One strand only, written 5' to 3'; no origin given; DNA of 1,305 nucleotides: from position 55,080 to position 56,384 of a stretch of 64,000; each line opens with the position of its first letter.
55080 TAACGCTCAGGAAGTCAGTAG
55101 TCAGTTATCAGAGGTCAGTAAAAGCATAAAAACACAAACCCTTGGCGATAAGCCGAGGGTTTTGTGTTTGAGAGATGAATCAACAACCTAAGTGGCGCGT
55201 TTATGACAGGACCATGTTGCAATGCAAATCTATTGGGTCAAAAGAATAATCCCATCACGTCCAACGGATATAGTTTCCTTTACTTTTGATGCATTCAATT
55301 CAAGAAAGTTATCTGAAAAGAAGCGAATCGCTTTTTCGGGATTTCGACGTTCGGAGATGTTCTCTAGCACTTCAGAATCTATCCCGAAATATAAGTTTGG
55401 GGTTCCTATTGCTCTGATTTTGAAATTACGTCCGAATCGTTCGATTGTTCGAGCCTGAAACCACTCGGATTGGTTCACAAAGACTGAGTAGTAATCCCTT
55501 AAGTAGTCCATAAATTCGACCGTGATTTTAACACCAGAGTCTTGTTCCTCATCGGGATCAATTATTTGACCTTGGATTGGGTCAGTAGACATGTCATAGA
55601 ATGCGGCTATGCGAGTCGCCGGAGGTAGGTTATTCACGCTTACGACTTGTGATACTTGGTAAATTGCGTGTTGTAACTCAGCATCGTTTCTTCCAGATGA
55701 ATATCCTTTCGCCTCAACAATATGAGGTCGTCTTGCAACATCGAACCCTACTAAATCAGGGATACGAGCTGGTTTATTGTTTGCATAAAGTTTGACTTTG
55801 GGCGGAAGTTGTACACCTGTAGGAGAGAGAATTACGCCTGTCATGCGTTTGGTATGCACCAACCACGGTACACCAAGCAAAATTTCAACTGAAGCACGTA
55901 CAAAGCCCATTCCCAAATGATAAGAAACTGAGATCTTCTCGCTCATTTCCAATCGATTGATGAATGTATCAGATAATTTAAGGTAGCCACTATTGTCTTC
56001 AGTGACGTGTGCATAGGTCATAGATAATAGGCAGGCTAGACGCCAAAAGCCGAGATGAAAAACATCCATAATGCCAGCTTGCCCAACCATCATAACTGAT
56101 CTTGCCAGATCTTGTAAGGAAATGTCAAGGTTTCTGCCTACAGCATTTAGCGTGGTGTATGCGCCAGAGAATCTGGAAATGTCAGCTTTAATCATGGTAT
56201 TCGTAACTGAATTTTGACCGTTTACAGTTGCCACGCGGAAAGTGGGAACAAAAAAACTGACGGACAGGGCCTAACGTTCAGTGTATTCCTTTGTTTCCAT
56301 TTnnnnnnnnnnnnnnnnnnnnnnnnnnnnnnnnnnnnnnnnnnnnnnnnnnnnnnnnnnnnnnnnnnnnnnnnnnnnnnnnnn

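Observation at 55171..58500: AT-rich three-gene accessory island (3TM protein, Zn-ribbon-DUF4145 protein, PD-(D/E)xK-like protein) between clpC and araC, bracketed by repeat elements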

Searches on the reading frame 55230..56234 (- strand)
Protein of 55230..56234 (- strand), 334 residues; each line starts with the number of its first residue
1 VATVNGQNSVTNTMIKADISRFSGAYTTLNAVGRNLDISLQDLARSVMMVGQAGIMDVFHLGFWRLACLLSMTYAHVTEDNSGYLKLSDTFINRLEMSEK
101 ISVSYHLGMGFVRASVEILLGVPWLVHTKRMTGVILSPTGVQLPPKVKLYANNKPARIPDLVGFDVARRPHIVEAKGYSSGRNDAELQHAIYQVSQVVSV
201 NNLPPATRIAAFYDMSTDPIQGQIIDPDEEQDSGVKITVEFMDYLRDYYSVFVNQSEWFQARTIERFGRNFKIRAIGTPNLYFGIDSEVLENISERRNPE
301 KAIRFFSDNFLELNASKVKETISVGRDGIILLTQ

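Call 3: search_protein_families(library=pfam, proteins=[window:55230-56234:-], max_evalue=1)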
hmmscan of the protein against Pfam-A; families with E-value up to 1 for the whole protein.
window:55230-56234:- (334 aa): 1 family
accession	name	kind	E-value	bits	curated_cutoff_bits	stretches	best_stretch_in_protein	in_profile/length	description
PF16350.10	FAO_M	-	0.079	13.6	27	0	253-273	20-40/56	FAD dependent oxidoreductase central domain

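Call 4: search_protein_families(library=padloc, proteins=[window:55230-56234:-], max_evalue=1)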
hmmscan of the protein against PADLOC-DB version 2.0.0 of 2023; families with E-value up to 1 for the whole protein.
window:55230-56234:- (334 aa): 1 family
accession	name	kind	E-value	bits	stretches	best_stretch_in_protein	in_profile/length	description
PDLC02406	Aga_Cas4-like_Nuc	-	0.0018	15.9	1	154-195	170-211/308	Class II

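Call 5: search_protein_families(library=ncbifam, proteins=[window:55230-56234:-], max_evalue=1)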
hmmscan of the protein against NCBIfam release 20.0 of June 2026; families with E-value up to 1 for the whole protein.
window:55230-56234:- (334 aa): 0 families

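Call 6: search_protein_families(library=phrogs, proteins=[window:55230-56234:-], max_evalue=1)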
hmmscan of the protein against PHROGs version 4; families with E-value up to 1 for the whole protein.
window:55230-56234:- (334 aa): 0 families

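Call 8: find_homologous_proteins(query=window:55230-56234:-)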
Query window:55230-56234:- (334 aa): 4 proteins with E <= 0.001 among 1018 candidates.
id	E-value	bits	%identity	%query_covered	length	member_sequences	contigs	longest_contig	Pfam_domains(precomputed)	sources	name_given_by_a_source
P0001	2.6e-210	715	100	96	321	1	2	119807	-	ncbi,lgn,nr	ncbi:MAG: hypothetical protein L0Y80_09510 [Ignavibacteriae bacterium]|nr:hypothetical protein [Igna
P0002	1.1e-80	289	53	73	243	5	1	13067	-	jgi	jgi:hypothetical protein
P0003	5.6e-77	277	45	96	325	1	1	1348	-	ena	-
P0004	2.2e-50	190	38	94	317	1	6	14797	-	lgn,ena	-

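Call 12: find_encoding_contigs(protein=P0002, flank=6000, max_places=4)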
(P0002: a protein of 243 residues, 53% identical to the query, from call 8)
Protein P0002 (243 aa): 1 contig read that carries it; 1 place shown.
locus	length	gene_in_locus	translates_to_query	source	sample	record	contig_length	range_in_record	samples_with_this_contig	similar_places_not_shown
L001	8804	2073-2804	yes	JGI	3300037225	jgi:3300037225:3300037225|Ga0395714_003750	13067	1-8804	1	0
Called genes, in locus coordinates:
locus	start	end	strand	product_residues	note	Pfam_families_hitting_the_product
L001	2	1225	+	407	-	?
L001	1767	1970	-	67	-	-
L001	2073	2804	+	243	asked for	-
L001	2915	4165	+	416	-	PF09903:DUF2130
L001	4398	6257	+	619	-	PF11398:DUF2813 (faint), PF13175:AAA_15, PF13476:AAA_23, PF13304:AAA_21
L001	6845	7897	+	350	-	PF24838:8xMP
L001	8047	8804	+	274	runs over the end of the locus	PF14355:Abi_C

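Call 13: find_encoding_contigs(protein=P0004, flank=6000, max_places=4)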
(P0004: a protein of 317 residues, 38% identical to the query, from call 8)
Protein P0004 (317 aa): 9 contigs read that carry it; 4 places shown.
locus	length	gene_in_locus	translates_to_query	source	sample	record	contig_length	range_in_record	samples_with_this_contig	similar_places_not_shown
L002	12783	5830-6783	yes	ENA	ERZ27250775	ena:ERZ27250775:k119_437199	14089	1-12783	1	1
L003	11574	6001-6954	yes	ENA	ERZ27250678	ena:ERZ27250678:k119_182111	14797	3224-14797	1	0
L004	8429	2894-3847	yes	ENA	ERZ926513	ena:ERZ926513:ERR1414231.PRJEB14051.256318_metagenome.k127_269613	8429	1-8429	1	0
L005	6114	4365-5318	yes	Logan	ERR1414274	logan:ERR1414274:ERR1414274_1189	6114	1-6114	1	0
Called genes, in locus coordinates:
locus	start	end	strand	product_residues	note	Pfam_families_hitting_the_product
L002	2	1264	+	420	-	?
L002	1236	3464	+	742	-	PF00270:DEAD, PF04851:ResIII, PF00271:Helicase_C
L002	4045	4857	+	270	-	PF00520:Ion_trans, PF07885:Ion_trans_2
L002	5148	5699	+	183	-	-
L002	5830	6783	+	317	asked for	-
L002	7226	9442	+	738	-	PF26345:ScoMcrA_N, PF13391:HNH_2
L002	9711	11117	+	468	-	PF02195:ParB_N (weak), PF01555:N6_N4_Mtase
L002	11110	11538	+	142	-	PF18932:DUF5681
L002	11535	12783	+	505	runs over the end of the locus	PF17289:Terminase_6C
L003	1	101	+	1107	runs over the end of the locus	?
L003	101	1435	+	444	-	PF10923:BrxC_BrxD, PF13191:AAA_16 (weak)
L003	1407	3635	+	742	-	PF00270:DEAD, PF04851:ResIII, PF00271:Helicase_C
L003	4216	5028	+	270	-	PF00520:Ion_trans, PF07885:Ion_trans_2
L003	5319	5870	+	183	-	-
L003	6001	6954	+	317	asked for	-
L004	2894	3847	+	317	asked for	-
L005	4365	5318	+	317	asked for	-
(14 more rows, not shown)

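Call 30: predict_structure(alignment_id=A1)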
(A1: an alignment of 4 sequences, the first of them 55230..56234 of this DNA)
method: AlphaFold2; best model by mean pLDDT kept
length: 334 residues; sequences in the alignment: 4
mean_pLDDT: 43.0   pTM: 0.35
mean pLDDT of the five models: 43.0, 39.2, 37.5, 36.1, 35.2
residues with pLDDT >= 90: 0; 70-90: 9; 50-70: 91; < 50: 234
segments of 3 or more residues with pLDDT < 50: 1-134, 136-171, 177-182, 215-218, 244-253, 276-279, 297-328, 330-334
pLDDT, mean of each block of 10 residues (from residue 1): 29 36 30 36 40 29 34 31 31 29 31 40 29 44 27 30 44 49 53 55 54 50 58 56 49 55 69 57 61 53 41 42 45 45
secondary structure, 60 per line:
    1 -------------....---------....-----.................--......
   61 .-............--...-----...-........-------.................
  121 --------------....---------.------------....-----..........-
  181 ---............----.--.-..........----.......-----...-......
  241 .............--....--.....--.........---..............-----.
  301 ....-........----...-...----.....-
elements in order: E14-17 H27-30 E36-39 H40-52 H55-61 H63-74 E77-79 E85-87 H89-96 H104-120 E135-138 E161-164 E170-179 H184-195 E205-214 E219-225 E235-240 H241-253 H256-259 E262-266 E269-277 E281-286 H287-294 H300-304 H306-313 E322-324 E329-333

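Call 31: search_protein_representatives(alignment_id=A1)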
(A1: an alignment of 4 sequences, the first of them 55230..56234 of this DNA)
Query: 4 sequences, 318 profile positions. Proteins with E-value up to 0.001 (for the whole library): 1240; up to 1e-10: 713; up to 1e-30: 72. The best 150 are listed.
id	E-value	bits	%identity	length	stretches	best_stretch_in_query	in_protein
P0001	1.1e-164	563.7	-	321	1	1-318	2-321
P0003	1.1e-161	553.9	-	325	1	1-318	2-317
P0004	7.5e-157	538.1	-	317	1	1-318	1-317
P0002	3.6e-125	434.0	-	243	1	76-318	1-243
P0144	1.0e-103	363.5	-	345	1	1-318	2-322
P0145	4.0e-97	341.8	-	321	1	1-317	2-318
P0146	6.3e-97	341.2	-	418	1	2-317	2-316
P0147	5.4e-94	331.5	-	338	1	1-317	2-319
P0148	2.9e-87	309.4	-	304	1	34-315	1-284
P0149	7.5e-85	301.5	-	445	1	5-316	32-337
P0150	3.2e-84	299.5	-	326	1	1-316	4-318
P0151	4.5e-84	299.0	-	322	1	2-317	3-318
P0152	3.3e-82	292.8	-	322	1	2-317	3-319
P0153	1.4e-81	290.7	-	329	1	1-316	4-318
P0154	1.1e-80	287.8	-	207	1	1-205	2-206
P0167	1.9e-47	178.6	-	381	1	5-315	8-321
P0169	1.5e-46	175.7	-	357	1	3-292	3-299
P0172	4.3e-43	164.3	-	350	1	19-316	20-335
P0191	5.3e-34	134.5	-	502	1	3-317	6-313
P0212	1.7e-30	122.9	-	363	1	5-316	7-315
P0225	4.6e-29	118.2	-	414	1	5-318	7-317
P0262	1.6e-26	109.8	-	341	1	2-315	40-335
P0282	3.8e-25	105.3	-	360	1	25-315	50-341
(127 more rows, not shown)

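Call 34: search_protein_families(library=pfam, alignment_id=A2, max_evalue=0.01)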
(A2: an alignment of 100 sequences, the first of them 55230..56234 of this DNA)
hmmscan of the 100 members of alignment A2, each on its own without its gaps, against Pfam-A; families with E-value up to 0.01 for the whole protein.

A. member 1, window:55230-56234:- (334 aa): 0 families

B. families by the number of members that match (of 100 scanned): 6 families
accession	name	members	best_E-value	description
PF00583.31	Acetyltransf_1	1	2.5e-06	Acetyltransferase (GNAT) family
PF01870.24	Hjc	1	0.0031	Archaeal holliday junction resolvase (hjc)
PF04313.20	HSDR_N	1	0.0035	Type I restriction enzyme R protein N terminus (HSDR_N)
PF10073.14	GapR_DNA-bd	1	0.0039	GapR-like, DNA-binding domain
PF22736.1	NNH5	1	0.0078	NACHT N-terminal Helical domain 5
PF01536.21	SAM_decarbox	1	0.008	Adenosylmethionine decarboxylase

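Call 35: search_protein_families(library=padloc, alignment_id=A2, max_evalue=0.01)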
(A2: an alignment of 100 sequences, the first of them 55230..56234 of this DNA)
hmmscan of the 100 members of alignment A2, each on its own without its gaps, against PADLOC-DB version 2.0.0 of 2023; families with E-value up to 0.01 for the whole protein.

A. member 1, window:55230-56234:- (334 aa): 1 family
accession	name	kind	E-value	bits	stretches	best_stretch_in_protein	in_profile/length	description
PDLC02406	Aga_Cas4-like_Nuc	-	0.0018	15.9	1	154-195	170-211/308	Class II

B. families by the number of members that match (of 100 scanned): 3 families
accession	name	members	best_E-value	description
PDLC05001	PDC-S34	1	8.1e-14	-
PDLC02406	Aga_Cas4-like_Nuc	1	0.0018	Class II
PDLC01915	CARF6--CARF_CARF_CARF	1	0.0062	-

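Call 36: search_solved_structures(query=A2, max_evalue=10, show_alignments=2)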
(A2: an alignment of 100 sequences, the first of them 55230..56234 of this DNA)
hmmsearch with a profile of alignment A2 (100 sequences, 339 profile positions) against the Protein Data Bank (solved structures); distinct sequences matched with E-value up to 10: 0.

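Call 40: find_related_loci(query=A3, collection=metagenome_contigs, flank=7000)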
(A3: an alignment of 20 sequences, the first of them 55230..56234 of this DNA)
Query A3 (334 aa) in metagenome_contigs; peptide patterns used: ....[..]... (x = any residue, [..] = any of these).
98 stretches matched a pattern; 16 encode a relative of the query (tblastn E <= 1e-3); 16 distinct loci.
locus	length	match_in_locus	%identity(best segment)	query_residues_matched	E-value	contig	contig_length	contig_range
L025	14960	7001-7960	54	14-334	1e-117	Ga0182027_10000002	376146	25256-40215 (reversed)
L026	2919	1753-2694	42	13-332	2e-68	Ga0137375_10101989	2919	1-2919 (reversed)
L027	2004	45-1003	52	14-334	5e-98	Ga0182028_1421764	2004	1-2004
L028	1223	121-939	44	15-291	2e-69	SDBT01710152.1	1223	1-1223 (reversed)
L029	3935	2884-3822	35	13-332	2e-51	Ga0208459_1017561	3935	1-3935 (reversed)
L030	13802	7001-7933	37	14-332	5e-51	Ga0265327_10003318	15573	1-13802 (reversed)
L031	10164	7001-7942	35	14-334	6e-50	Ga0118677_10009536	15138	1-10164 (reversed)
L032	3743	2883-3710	36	11-291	2e-47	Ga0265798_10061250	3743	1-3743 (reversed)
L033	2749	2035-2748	40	11-252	4e-47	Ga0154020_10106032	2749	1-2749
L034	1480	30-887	36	42-334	2e-48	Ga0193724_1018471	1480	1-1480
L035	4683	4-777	39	69-332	2e-46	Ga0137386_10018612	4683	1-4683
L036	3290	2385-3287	34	14-320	2e-43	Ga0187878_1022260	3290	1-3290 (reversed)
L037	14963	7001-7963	35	14-332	5e-50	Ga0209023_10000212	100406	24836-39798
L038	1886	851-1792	34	13-332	6e-41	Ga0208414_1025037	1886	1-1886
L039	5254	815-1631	38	13-332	7e-49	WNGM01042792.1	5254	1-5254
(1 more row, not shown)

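Call 41: find_related_loci(query=A3, collection=viral_contigs, flank=7000)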
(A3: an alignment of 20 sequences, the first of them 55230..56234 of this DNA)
Query A3 (334 aa) in viral_contigs; peptide patterns used: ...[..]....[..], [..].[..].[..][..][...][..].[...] (x = any residue, [..] = any of these).
63 stretches matched a pattern; 1 encode a relative of the query (tblastn E <= 1e-3); 1 distinct loci.
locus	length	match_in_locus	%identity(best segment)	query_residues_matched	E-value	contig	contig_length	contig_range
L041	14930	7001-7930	33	19-331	3e-44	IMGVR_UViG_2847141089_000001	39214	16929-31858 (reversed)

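Call 44: search_protein_families(library=padloc, proteins=[P0146, P0149, P0191, P0225, P0167, P0212, P0282, P0169, P0262, P0172], max_evalue=0.01)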
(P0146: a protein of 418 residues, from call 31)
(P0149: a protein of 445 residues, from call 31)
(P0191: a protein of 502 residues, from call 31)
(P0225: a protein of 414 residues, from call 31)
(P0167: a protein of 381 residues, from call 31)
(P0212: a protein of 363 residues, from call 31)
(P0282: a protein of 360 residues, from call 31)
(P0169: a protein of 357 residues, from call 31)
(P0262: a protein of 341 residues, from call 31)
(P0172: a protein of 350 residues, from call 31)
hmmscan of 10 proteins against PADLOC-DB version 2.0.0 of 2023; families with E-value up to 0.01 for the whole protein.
P0146 (418 aa): 1 family
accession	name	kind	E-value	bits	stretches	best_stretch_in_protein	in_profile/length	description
PDLC05001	PDC-S34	-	8.1e-14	49.4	1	321-409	292-380/384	-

P0149 (445 aa): 0 families

P0191 (502 aa): 0 families

P0225 (414 aa): 0 families

P0167 (381 aa): 0 families

P0212 (363 aa): 0 families

P0282 (360 aa): 0 families

P0169 (357 aa): 0 families

P0262 (341 aa): 0 families

P0172 (350 aa): 0 families

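Call 81: search_protein_families(library=pfam, proteins=[L002:5148-5699:+, L041:3489-5999:+, L037:8929-12378:+, L037:6301-6927:+, L030:8092-8730:-, L031:8251-9249:-], max_evalue=0.001)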
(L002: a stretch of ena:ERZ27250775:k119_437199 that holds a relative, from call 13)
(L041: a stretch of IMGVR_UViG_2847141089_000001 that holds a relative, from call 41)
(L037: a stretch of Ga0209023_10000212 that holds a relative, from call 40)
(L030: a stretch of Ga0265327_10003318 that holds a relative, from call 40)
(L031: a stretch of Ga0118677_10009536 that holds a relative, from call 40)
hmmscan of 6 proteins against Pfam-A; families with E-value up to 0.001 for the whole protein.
L002:5148-5699:+ (183 aa): 0 families

L041:3489-5999:+ (837 aa): 2 families
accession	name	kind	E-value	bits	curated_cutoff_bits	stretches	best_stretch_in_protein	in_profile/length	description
PF05840.19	Phage_GPA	-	8.4e-117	390.2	31.4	1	180-500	1-321/321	Bacteriophage replication gene A protein (GPA)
PF23343.2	REP_ORF2-G2P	-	6.7e-08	33.2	27.8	1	363-496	3-98/99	Replication-associated protein ORF2/G2P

L037:8929-12378:+ (1150 aa): 6 families
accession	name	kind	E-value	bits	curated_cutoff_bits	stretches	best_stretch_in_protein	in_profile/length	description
PF00271.37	Helicase_C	-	5.6e-26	91.4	23.5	1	492-604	2-110/110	Helicase conserved C-terminal domain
PF13020.12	NOV_C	-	1.5e-19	70.2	22.1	1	1029-1118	1-91/91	Protein NO VEIN, C-terminal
PF04851.21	ResIII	-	1.4e-15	58.1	22.5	1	105-272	2-164/164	Type III restriction enzyme, res subunit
PF00176.29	SNF2-rel_dom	-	1.4e-14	54.3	24.9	1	127-378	20-267/290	SNF2-related domain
PF00270.35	DEAD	-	6.3e-07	29.7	26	1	111-272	4-162/167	DEAD/DEAH box helicase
PF13872.12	AAA_34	-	0.00057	19.3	27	0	124-261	60-213/306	P-loop containing NTP hydrolase pore-1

L037:6301-6927:+ (209 aa): 1 family
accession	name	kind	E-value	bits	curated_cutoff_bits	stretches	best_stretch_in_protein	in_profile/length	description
PF04471.18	Mrr_cat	-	5.7e-07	30.1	21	1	53-145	16-106/115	Restriction endonuclease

L030:8092-8730:- (213 aa): 0 families

L031:8251-9249:- (333 aa): 2 families
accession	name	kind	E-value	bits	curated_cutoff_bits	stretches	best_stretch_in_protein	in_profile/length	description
PF12799.13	LRR_4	-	2.1e-10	40.9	27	1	152-193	2-43/44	Leucine Rich repeats (2 copies)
PF23952.1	LRR_EndoS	-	0.00026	21.6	27.9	0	145-229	19-97/116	Endo-beta-N-acetylglucosaminidase EndoS LRR domain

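Call 82: search_dna_similar(query=window:55230-56234:-, collection=plasmids, mode=protein, max_evalue=0.001, max_rows=20)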
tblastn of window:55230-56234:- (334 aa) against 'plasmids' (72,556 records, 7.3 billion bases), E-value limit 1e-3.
Records with a match: 109; places in all: 110; records where one place covers at least 80% of the query: 102.
Best place of each record, by identity: <60% 109.
By first word of the organism name: Agrobacterium 94; Rhizobium 11; Mesorhizobium 2; Neorhizobium 1; Azospirillum 1.
By predicted mobility (MOB-suite, as given by PLSDB): non-mobilizable 66; conjugative 43.
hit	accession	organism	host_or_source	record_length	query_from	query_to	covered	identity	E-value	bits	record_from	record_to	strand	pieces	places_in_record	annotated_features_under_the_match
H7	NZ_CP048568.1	Agrobacterium tumefaciens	walnut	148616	22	332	93%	28.4%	3e-20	99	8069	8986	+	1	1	hypothetical protein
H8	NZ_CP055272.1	Agrobacterium vitis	Vitis vinifera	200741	22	332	93%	28.4%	3e-20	99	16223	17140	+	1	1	hypothetical protein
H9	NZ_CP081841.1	Agrobacterium vitis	Vitis,Cell culture,South Africa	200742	22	332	93%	28.4%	3e-20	99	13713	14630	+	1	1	hypothetical protein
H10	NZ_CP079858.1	Agrobacterium fabrum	-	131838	22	332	93%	28.4%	1e-19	97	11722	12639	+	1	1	hypothetical protein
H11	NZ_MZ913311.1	Agrobacterium fabrum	-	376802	22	332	93%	28.4%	1e-19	97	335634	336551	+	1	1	hypothetical protein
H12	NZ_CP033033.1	Agrobacterium tumefaciens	-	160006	22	332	93%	28.0%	3e-19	96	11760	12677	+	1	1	hypothetical protein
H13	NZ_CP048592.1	Agrobacterium tumefaciens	walnut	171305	22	332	93%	28.0%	3e-19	96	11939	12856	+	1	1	hypothetical protein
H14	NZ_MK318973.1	Rhizobium rhizogenes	-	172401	22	332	93%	28.0%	3e-19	96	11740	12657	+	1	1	hypothetical protein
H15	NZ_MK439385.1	Agrobacterium tumefaciens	Kerr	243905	22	332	93%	28.0%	3e-19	96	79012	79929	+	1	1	hypothetical protein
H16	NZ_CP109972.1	Agrobacterium salinitolerans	-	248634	22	332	93%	28.0%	3e-19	96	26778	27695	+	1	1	hypothetical protein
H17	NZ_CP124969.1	Agrobacterium tumefaciens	Cherry,cell culture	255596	22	332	93%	28.0%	3e-19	96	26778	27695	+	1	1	hypothetical protein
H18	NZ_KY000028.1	Agrobacterium tumefaciens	-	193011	22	332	93%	27.8%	1e-19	97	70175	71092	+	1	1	hypothetical protein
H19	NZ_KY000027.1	Rhizobium rhizogenes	-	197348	22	332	93%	27.8%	1e-19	97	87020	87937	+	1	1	hypothetical protein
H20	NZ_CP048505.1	Agrobacterium tumefaciens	walnut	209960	22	332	93%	27.8%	2e-19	97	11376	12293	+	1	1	hypothetical protein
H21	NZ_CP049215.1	Rhizobium rhizogenes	Raspberry,cell culture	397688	22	332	93%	27.8%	2e-19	97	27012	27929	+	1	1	hypothetical protein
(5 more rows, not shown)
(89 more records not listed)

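Call 83: search_dna_similar(query=window:55230-56234:-, collection=phages, mode=protein, max_evalue=0.001, max_rows=20)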
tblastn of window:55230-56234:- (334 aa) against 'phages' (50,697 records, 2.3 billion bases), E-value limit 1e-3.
No match.
